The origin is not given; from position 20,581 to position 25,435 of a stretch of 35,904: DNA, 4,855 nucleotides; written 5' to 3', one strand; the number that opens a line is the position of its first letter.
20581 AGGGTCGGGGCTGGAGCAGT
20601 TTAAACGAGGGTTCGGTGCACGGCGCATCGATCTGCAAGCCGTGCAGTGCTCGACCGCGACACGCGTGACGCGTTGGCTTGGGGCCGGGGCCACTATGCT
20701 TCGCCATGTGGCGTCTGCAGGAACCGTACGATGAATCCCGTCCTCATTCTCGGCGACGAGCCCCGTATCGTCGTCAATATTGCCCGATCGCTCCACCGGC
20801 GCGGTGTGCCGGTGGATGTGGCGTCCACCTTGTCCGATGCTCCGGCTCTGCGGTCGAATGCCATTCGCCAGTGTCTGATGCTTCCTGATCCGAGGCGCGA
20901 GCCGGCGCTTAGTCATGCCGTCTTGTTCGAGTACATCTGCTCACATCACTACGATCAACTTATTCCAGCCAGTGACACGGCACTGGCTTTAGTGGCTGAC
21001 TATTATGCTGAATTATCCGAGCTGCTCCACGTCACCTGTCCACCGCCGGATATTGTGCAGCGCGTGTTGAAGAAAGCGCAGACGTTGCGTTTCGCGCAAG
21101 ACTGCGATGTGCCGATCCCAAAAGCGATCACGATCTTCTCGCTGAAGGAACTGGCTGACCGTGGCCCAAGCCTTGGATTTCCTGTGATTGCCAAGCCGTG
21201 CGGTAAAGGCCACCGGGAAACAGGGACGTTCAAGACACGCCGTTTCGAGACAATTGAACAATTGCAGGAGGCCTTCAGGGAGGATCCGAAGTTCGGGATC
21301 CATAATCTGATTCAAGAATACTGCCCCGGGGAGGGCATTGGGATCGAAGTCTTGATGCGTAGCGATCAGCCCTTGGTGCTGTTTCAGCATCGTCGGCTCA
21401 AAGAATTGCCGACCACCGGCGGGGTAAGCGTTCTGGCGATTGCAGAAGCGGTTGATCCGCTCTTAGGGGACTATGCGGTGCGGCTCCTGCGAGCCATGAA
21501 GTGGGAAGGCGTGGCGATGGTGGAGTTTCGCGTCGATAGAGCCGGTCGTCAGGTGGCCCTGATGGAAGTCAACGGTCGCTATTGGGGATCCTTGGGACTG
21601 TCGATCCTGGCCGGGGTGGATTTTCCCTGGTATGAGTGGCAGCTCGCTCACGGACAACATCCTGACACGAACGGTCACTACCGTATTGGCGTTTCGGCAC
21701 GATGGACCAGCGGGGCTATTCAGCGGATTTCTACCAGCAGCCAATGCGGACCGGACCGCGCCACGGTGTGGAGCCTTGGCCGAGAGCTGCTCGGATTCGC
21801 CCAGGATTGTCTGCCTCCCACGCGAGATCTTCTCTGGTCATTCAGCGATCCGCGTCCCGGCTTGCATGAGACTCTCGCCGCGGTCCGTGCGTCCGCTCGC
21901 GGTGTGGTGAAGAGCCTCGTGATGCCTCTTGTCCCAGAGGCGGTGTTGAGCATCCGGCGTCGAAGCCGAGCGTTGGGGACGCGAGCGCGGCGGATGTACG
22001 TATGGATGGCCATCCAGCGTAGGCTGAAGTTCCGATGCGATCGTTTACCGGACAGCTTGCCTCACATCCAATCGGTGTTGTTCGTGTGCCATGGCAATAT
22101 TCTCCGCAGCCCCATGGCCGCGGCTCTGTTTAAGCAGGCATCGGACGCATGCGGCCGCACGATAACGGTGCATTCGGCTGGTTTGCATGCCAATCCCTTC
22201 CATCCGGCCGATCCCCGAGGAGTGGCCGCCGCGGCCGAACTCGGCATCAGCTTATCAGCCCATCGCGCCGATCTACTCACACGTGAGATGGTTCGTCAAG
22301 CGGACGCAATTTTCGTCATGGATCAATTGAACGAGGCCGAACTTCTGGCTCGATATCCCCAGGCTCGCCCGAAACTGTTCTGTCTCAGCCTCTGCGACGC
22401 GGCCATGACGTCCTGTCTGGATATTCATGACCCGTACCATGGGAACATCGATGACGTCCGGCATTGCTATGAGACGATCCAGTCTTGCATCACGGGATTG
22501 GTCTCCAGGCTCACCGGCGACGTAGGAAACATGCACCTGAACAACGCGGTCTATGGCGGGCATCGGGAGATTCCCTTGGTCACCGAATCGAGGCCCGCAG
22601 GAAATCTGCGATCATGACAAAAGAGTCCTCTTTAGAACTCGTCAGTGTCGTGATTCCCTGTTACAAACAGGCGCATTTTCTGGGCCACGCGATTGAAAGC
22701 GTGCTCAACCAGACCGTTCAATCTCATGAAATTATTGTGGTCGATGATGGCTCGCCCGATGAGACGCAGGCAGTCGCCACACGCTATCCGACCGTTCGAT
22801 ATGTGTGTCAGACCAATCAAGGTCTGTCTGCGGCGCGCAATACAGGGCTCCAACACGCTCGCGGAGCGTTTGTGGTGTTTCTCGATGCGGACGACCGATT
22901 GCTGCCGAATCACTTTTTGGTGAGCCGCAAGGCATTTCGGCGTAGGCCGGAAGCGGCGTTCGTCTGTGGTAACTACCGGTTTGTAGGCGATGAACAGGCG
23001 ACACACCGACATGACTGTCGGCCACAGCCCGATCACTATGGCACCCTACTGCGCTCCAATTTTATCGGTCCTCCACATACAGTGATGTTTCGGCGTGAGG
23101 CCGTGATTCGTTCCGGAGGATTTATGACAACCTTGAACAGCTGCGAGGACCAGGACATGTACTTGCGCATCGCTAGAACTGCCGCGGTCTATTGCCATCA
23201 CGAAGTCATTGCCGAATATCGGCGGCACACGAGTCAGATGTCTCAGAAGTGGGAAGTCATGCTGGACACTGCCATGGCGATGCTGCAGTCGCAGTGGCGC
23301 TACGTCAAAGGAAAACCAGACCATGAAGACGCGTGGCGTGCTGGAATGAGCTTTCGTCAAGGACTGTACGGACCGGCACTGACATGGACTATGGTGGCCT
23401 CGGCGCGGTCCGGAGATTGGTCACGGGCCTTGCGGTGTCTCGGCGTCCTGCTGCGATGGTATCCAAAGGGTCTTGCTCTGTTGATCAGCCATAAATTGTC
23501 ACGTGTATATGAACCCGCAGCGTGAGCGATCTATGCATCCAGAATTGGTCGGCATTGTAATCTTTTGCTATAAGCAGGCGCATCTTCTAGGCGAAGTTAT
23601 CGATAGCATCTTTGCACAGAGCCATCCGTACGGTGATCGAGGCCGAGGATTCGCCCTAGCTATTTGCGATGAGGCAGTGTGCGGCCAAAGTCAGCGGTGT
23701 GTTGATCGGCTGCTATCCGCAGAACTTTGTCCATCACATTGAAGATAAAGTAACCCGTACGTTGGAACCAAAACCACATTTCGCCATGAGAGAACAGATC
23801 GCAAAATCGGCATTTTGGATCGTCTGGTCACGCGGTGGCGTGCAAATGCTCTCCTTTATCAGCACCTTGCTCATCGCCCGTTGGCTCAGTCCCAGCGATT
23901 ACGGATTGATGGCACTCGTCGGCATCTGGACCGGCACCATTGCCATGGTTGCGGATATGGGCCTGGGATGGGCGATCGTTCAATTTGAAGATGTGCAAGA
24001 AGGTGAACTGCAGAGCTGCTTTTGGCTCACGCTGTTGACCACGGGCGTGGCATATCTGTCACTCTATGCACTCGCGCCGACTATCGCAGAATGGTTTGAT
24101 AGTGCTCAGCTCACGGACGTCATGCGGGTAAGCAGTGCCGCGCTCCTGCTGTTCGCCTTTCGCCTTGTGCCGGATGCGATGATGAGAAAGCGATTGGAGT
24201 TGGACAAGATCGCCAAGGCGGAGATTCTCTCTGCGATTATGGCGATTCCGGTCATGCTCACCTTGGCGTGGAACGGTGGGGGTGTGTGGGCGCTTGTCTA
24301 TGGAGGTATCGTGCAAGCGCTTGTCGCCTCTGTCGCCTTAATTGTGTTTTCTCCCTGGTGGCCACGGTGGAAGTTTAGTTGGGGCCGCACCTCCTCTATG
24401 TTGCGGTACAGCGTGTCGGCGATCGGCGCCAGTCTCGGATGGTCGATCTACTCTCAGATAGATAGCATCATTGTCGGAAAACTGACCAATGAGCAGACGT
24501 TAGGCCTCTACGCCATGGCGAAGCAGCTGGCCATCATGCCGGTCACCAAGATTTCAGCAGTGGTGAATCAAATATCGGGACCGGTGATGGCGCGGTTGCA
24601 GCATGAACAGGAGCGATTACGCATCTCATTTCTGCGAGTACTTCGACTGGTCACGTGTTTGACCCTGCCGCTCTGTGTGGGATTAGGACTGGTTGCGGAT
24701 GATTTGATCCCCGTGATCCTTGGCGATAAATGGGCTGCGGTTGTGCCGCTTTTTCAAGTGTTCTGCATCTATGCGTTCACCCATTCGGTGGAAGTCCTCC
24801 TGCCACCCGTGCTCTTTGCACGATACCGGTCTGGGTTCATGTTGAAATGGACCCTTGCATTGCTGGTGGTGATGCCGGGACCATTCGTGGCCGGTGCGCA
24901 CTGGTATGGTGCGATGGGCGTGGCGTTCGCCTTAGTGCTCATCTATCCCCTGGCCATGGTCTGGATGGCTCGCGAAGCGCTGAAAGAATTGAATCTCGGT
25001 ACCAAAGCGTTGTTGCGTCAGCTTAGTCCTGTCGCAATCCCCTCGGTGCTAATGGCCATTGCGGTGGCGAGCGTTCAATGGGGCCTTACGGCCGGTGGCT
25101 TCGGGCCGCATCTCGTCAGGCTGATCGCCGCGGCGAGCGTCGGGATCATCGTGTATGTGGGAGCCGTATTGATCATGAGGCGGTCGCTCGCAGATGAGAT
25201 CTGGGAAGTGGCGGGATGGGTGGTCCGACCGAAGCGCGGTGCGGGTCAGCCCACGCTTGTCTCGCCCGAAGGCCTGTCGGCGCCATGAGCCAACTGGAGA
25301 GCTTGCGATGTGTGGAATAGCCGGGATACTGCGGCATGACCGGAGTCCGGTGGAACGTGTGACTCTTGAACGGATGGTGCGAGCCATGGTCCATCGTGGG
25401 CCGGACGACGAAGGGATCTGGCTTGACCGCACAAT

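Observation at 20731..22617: ATP-grasp ligase fused to a Wzb-type low-molecular-weight phosphotyrosine phosphatase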

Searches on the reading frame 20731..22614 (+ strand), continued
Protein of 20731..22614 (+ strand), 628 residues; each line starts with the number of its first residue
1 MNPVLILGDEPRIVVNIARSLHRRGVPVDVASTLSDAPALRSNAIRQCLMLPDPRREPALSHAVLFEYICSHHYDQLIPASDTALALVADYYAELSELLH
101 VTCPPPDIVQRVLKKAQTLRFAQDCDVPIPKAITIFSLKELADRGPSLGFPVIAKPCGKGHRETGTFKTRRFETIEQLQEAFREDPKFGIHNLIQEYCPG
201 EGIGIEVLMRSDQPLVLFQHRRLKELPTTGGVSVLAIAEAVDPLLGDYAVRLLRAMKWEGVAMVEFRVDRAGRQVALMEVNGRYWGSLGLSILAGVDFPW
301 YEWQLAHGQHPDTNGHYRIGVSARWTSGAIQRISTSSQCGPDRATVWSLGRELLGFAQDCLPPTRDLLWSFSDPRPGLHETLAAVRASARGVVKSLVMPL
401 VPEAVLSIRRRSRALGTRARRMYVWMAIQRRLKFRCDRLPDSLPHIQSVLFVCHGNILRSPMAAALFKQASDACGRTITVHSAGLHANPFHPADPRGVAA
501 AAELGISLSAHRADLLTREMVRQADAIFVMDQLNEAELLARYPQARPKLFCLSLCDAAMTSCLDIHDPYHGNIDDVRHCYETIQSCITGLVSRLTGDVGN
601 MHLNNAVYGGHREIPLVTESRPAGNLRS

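Call 67: search_dna_similar(query=window:20731-22614:+, collection=plasmids, mode=protein, max_evalue=1e-10, max_rows=15)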
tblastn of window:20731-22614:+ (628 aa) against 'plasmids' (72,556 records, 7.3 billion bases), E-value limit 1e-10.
Records with a match: 207; places in all: 210; records where one place covers at least 80% of the query: 3.
Best place of each record, by identity: <60% 207.
By first word of the organism name: Ralstonia 132; Priestia 22; Haloferax 7; Burkholderia 6; Halorussus 5; Natronorubrum 4; Cupriavidus 4; Vibrio 3; Haloprofundus 3; Halobaculum 3; and 12 more.
By predicted mobility (MOB-suite, as given by PLSDB): mobilizable 109; non-mobilizable 95; conjugative 3.
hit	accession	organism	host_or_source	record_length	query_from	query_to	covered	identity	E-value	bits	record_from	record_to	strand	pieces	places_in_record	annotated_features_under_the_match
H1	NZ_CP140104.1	Vibrio alfacsensis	Scophthalmus maximus,intestinal tract ...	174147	5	592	94%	24.7%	1e-33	145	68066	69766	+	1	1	ATP-grasp domain-containing protein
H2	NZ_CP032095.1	Vibrio alfacsensis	Solea senegalensis,whole ...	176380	5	592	94%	24.2%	7e-32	140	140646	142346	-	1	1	ATP-grasp domain-containing protein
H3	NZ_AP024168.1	Vibrio alfacsensis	-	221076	5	592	94%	24.2%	1e-31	139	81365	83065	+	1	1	ATP-grasp domain-containing protein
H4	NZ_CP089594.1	Halobacterium zhouii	cell culture,sediment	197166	19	592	75%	30.0%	2e-26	202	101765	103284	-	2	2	ATP-grasp domain-containing protein | protein tyrosine phosphatase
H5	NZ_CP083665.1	Haloprofundus salinisoli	cell culture,saline soil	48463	4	388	61%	30.8%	9e-26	120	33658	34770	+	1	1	ATP-grasp domain-containing protein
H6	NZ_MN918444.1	Haloprofundus sp. MHR1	-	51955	4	376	59%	31.7%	3e-24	115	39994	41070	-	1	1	ATP-grasp domain-containing protein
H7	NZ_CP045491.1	Natronorubrum aibiense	single cell,Xinjiang Aibi Salt Lake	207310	14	397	61%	27.6%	5e-24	115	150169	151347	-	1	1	carboxylate--amine ligase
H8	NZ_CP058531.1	Halobaculum halophilum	cell culture,sediment in salt lake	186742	4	378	60%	28.0%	9e-28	127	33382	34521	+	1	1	ATP-grasp domain-containing protein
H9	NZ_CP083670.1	Haloprofundus halobius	cell culture,salt lake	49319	2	338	54%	31.0%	5e-23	112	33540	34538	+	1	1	ATP-grasp domain-containing protein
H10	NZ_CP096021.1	Halocatena salina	cell culture,sediment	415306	4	324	51%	31.9%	2e-30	135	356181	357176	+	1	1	ATP-grasp domain-containing protein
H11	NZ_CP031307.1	Natronorubrum bangense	Cell culture,The Bange salt-alkaline ...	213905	14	386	59%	27.3%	9e-24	114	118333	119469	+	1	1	ATP-grasp protein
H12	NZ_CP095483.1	Halorientalis litorea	cell culture,salt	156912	15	376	58%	28.0%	1e-25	120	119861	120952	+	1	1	ATP-grasp domain-containing protein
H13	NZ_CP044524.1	Halorussus halophilus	pure culture,marine solar saltern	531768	4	325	51%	31.4%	3e-35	150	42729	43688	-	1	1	ATP-grasp domain-containing protein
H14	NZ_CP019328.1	Natronorubrum daqingense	-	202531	15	387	59%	27.0%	2e-17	95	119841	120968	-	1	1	carboxylate--amine ligase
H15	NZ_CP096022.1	Halocatena salina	cell culture,sediment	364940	1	324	52%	30.4%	2e-31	139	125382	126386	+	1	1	ATP-grasp domain-containing protein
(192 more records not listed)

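Call 68: get_annotated_region(hit=H1, flank=15000)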
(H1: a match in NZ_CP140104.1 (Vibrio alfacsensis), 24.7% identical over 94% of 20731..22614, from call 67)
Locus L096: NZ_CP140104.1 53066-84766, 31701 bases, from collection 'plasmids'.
description: Vibrio alfacsensis strain VA-1 plasmid plas1, complete sequence
organism: Vibrio alfacsensis (NCBI taxid 1074311)
taxonomy: Bacteria; Pseudomonadota; Gammaproteobacteria; Vibrionales; Vibrionaceae; Vibrio; Vibrio alfacsensis
host: -; source: Scophthalmus maximus,intestinal tract of diseased ultured adult turbot from a factory breeding base; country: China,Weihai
typing (MOB-suite, as given by PLSDB): non-mobilizable
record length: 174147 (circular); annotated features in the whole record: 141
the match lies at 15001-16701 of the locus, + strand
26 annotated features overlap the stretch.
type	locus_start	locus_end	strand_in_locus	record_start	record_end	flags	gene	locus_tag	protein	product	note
CDS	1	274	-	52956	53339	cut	-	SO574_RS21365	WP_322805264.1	PEP-CTERM sorting domain-containing protein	-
CDS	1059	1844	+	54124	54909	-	-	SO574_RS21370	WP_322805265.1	SDR family oxidoreductase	-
CDS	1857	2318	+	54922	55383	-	-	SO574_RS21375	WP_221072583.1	MaoC family dehydratase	-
CDS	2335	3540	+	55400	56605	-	-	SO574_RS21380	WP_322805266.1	thiolase family protein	GO:0006635 - fatty acid beta-oxidation [Evidence IEA]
CDS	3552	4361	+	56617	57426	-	-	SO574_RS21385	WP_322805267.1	enoyl-CoA hydratase-related protein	-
CDS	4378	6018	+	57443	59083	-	-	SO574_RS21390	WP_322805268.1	electron transfer flavoprotein-ubiquinone oxidoreductase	GO:0022900 - electron transport chain [Evidence IEA]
CDS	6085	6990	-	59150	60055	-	-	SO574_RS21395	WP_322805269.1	sensor domain-containing diguanylate cyclase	-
CDS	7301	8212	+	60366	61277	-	-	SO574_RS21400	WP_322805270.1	PEP-CTERM sorting domain-containing protein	-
CDS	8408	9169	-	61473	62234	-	-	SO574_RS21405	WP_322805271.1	serine protease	GO:0006508 - proteolysis [Evidence IEA]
CDS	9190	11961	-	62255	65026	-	prsT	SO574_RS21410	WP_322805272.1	XrtA/PEP-CTERM system TPR-repeat protein PrsT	-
CDS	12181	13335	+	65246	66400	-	-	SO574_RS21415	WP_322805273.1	GNAT family N-acetyltransferase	-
CDS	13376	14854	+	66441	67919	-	-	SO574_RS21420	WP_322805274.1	oligosaccharide flippase family protein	-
CDS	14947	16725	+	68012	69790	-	-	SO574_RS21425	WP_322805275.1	ATP-grasp domain-containing protein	-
CDS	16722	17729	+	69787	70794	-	-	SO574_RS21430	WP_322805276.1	hypothetical protein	-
CDS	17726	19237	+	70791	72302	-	-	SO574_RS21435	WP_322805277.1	oligosaccharide flippase family protein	-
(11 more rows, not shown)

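Call 69: get_annotated_region(hit=H4, flank=12000)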
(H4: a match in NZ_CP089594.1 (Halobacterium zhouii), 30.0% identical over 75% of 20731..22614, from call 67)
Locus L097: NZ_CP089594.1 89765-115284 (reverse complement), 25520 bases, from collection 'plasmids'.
description: Halobacterium zhouii strain XZYJT26 plasmid unnamed1, complete sequence
organism: Halobacterium zhouii (NCBI taxid 2902624)
taxonomy: Archaea; Euryarchaeota; Halobacteria; Halobacteriales; Halobacteriaceae; Halobacterium; Halobacterium zhouii
host: -; source: cell culture,sediment; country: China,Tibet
typing (MOB-suite, as given by PLSDB): non-mobilizable
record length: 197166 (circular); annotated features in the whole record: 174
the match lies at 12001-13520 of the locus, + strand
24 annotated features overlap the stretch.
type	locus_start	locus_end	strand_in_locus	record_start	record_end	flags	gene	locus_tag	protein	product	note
CDS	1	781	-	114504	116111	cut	-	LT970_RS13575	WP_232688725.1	alkaline phosphatase family protein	-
CDS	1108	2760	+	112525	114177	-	-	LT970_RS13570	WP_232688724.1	alkaline phosphatase family protein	-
CDS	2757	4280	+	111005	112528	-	-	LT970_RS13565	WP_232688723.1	flippase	-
CDS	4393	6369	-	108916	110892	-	-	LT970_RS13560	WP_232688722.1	right-handed parallel beta-helix repeat-containing protein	-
CDS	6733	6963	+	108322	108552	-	-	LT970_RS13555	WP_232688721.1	hypothetical protein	-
CDS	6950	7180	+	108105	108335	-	-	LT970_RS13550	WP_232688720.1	hypothetical protein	-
CDS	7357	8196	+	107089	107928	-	-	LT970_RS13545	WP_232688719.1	3-keto-5-aminohexanoate cleavage protein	-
CDS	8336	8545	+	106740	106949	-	-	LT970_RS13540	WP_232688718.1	hypothetical protein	-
CDS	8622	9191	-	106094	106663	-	-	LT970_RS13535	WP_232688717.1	hypothetical protein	-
CDS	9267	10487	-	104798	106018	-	-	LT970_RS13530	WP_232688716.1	hypothetical protein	-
CDS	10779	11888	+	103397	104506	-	-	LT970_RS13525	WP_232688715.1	GNAT family N-acetyltransferase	-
CDS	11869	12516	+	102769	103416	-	-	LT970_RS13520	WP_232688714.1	protein tyrosine phosphatase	-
CDS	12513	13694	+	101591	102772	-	-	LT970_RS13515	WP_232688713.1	ATP-grasp domain-containing protein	-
CDS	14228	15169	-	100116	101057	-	-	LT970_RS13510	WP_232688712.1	polysaccharide deacetylase family protein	GO:0005975 - carbohydrate metabolic process [Evidence IEA]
CDS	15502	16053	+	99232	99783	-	-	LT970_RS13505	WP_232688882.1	acyltransferase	-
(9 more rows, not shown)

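Call 75: search_protein_families(library=pfam, proteins=[L096:12181-13332:+, L096:14947-16722:+, L096:16722-17726:+, L097:10779-11885:+, L097:11869-12513:+, L097:12513-13691:+, L097:23505-24503:+], max_evalue=0.001)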
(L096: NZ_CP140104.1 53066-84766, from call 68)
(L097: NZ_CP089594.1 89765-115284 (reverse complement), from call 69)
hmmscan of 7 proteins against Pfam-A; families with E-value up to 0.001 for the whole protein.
L096:12181-13332:+ (384 aa): 1 family
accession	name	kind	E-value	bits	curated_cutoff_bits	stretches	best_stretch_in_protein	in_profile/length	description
PF13480.13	Acetyltransf_6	-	1.5e-24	87.2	22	1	185-334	1-143/143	Acetyltransferase (GNAT) domain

L096:14947-16722:+ (592 aa): 2 families
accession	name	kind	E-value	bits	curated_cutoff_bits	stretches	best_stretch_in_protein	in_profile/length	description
PF01451.26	LMWPc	-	7e-16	59.2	23.2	1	443-584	1-144/144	Low molecular weight phosphotyrosine protein phosphatase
PF15632.11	ATPgrasp_Ter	-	2.2e-09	37.6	29.1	1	208-334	5-120/131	ATP-grasp in the biosynthetic pathway with Ter operon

L096:16722-17726:+ (335 aa): 0 families

L097:10779-11885:+ (369 aa): 1 family
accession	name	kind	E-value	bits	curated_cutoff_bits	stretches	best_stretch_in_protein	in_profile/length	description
PF13527.13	Acetyltransf_9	-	1.4e-14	54.6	25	1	17-135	3-117/127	Acetyltransferase (GNAT) domain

L097:11869-12513:+ (215 aa): 1 family
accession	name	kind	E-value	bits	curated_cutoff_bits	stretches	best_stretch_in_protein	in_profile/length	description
PF01451.26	LMWPc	-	4.9e-23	82.4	23.2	1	57-196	1-143/144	Low molecular weight phosphotyrosine protein phosphatase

L097:12513-13691:+ (393 aa): 2 families
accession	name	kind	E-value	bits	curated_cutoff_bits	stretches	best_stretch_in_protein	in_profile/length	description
PF15632.11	ATPgrasp_Ter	-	3e-10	40.4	29.1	1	214-315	21-112/131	ATP-grasp in the biosynthetic pathway with Ter operon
PF02655.19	ATP-grasp_3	-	0.00052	20.6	23.2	0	122-292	1-160/160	ATP-grasp domain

L097:23505-24503:+ (333 aa): 2 families
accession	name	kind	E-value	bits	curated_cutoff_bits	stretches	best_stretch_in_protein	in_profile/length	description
PF13480.13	Acetyltransf_6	-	5e-22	79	22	1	159-301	1-142/143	Acetyltransferase (GNAT) domain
PF02388.22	FemAB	-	1.6e-06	27.7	24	1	139-229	148-237/406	FemAB family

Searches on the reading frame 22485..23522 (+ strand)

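Call 7: search_protein_families(library=pfam, proteins=[window:22485-23522:+], max_evalue=0.001)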
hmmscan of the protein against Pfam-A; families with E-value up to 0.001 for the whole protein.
window:22485-23522:+ (346 aa): 5 families
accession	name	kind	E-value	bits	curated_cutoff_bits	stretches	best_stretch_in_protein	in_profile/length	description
PF00535.33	Glycos_transf_2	-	1.9e-34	119.5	23.3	1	54-207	1-164/168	Glycosyl transferase family 2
PF10111.15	Glyco_tranf_2_2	-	3.2e-14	53.5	27.3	1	54-253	1-223/276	Glycosyltransferase like family 2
PF13641.12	Glyco_tranf_2_3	-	1.1e-13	52.2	27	1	53-249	3-216/230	Glycosyltransferase like family 2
PF13632.12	Glyco_trans_2_3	-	4.4e-06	27.1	27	1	129-284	1-151/198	Glycosyl transferase family group 2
PF13704.12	Glyco_tranf_2_4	-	0.00023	22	27.5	1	63-137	4-82/98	Glycosyl transferase family 2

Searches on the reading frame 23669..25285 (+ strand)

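Call 7: search_protein_families(library=pfam, proteins=[window:23669-25285:+], max_evalue=0.001)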
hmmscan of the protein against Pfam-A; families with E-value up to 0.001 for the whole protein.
window:23669-25285:+ (539 aa): 2 families
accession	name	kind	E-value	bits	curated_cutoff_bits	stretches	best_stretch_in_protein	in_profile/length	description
PF13440.11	Polysacc_synt_3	-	5.8e-77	259.3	23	1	69-360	2-293/293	Polysaccharide biosynthesis protein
PF01943.22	Polysacc_synt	-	7.7e-30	104.7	28.2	1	45-311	2-274/274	Polysaccharide biosynthesis protein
